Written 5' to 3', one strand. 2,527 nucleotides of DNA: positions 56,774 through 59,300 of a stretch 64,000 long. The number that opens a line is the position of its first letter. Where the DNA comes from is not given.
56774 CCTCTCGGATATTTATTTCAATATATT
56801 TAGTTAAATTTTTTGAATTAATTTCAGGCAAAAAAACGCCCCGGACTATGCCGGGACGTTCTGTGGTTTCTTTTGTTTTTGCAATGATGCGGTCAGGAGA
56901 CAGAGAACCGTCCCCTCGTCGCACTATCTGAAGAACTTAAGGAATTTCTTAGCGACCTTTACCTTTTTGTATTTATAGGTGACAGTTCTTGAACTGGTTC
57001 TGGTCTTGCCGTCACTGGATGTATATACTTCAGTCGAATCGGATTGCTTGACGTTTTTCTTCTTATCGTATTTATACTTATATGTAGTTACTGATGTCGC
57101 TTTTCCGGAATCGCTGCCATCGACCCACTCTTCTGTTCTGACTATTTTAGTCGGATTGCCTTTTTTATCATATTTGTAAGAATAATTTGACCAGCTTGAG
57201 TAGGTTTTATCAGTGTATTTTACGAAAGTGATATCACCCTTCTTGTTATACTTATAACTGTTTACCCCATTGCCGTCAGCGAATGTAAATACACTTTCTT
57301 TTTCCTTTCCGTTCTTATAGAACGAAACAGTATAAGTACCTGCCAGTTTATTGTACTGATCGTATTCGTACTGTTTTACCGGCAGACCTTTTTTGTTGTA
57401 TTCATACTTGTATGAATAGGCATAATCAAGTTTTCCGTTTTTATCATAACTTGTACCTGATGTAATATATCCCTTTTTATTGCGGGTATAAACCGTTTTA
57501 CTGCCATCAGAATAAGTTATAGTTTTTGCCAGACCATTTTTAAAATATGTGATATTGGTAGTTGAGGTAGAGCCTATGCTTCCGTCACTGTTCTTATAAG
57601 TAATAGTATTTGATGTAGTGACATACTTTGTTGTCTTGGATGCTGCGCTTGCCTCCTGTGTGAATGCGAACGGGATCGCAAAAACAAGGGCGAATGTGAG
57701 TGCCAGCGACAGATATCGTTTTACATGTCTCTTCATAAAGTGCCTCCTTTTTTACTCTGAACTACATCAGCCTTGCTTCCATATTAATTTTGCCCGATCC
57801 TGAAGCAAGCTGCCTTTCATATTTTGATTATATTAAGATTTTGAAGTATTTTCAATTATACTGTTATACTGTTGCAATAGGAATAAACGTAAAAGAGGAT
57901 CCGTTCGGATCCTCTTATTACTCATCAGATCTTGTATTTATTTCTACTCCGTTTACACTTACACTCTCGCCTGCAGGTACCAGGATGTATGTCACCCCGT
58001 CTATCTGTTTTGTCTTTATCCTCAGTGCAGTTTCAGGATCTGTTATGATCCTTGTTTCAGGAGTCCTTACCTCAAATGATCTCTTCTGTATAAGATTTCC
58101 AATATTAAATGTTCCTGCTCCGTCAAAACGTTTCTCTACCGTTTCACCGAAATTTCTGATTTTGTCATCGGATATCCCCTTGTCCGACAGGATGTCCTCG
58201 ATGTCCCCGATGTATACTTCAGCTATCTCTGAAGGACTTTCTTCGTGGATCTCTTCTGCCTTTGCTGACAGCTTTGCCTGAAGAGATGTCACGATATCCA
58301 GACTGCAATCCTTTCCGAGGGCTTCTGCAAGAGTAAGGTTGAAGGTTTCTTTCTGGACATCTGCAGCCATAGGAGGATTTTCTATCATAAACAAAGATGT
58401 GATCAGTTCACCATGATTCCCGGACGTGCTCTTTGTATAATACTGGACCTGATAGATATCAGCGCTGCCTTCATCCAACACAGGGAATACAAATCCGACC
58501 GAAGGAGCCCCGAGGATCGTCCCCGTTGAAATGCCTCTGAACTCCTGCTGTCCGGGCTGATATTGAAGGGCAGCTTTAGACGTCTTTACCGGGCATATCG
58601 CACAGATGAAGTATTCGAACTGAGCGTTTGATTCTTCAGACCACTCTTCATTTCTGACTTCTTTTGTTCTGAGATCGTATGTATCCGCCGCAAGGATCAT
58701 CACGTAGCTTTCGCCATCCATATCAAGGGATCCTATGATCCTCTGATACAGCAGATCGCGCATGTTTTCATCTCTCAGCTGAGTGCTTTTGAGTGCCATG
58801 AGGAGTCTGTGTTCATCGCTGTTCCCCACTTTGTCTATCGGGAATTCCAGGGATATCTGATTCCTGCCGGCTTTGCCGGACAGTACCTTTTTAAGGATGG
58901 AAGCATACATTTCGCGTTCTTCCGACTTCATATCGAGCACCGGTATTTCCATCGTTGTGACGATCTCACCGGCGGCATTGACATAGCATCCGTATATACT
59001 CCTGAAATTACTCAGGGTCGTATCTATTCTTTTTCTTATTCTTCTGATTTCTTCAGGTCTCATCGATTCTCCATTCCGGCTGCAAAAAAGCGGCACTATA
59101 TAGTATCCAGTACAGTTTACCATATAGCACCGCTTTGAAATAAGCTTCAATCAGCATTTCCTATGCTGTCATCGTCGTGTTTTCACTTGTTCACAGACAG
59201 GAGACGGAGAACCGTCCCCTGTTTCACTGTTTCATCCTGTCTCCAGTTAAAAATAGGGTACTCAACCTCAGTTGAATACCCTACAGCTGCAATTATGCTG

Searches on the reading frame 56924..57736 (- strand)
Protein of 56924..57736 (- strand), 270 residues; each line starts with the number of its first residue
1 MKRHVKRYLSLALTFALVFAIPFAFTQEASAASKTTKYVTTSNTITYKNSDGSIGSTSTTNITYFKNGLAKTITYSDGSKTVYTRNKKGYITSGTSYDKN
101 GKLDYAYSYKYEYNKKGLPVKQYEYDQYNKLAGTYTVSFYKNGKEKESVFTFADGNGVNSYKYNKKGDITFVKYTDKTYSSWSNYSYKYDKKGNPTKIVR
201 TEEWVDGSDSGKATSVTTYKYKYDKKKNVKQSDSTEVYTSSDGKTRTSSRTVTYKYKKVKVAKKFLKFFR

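Call 3: search_protein_families(library=pfam, proteins=[window:56924-57736:-], max_evalue=0.1)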
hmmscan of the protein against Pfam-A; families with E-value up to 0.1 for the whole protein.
window:56924-57736:- (270 aa): 1 family
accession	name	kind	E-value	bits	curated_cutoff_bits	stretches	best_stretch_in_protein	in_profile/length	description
PF20130.4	DUF6520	-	0.0047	17.7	25.4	1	14-45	10-44/83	Family of unknown function (DUF6520)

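Call 4: search_protein_families(library=ncbifam, proteins=[window:56924-57736:-], max_evalue=0.1)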
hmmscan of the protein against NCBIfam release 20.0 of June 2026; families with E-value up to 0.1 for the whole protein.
window:56924-57736:- (270 aa): 2 families
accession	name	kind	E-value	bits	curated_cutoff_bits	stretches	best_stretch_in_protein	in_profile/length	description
NF007650.0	PRK10318.3-2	equivalog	0.025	14.9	238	0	193-238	34-74/117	hypothetical protein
NF007651.0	PRK10318.3-3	equivalog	0.053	13.8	252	0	193-238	39-79/122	hypothetical protein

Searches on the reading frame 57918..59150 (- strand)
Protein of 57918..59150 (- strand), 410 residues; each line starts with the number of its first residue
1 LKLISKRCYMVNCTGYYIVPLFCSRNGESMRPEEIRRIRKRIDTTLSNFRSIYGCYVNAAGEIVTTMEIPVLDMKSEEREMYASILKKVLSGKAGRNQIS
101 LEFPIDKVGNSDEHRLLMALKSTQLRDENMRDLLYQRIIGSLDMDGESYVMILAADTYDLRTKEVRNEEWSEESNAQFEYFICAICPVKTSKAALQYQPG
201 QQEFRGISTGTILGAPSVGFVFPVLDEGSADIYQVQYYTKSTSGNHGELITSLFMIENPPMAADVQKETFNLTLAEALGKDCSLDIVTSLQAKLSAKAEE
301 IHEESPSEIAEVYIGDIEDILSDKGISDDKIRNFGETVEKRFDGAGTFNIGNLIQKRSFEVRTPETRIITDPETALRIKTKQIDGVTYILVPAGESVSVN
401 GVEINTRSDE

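Call 3: search_protein_families(library=pfam, proteins=[window:57918-59150:-], max_evalue=0.1)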
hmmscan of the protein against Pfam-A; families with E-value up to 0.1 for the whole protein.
window:57918-59150:- (410 aa): 2 families
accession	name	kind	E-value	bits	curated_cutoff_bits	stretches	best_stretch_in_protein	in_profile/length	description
PF14199.11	DUF4317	-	1.3e-96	324.5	27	1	30-402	1-370/370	Domain of unknown function (DUF4317)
PF21069.2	Csx12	-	0.069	12.3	27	1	97-188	351-439/594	CRISPR-associated endonuclease Cas9 alpha-helical lobe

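Call 4: search_protein_families(library=ncbifam, proteins=[window:57918-59150:-], max_evalue=0.1)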
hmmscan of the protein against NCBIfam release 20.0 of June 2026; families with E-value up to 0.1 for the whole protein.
window:57918-59150:- (410 aa): 0 families
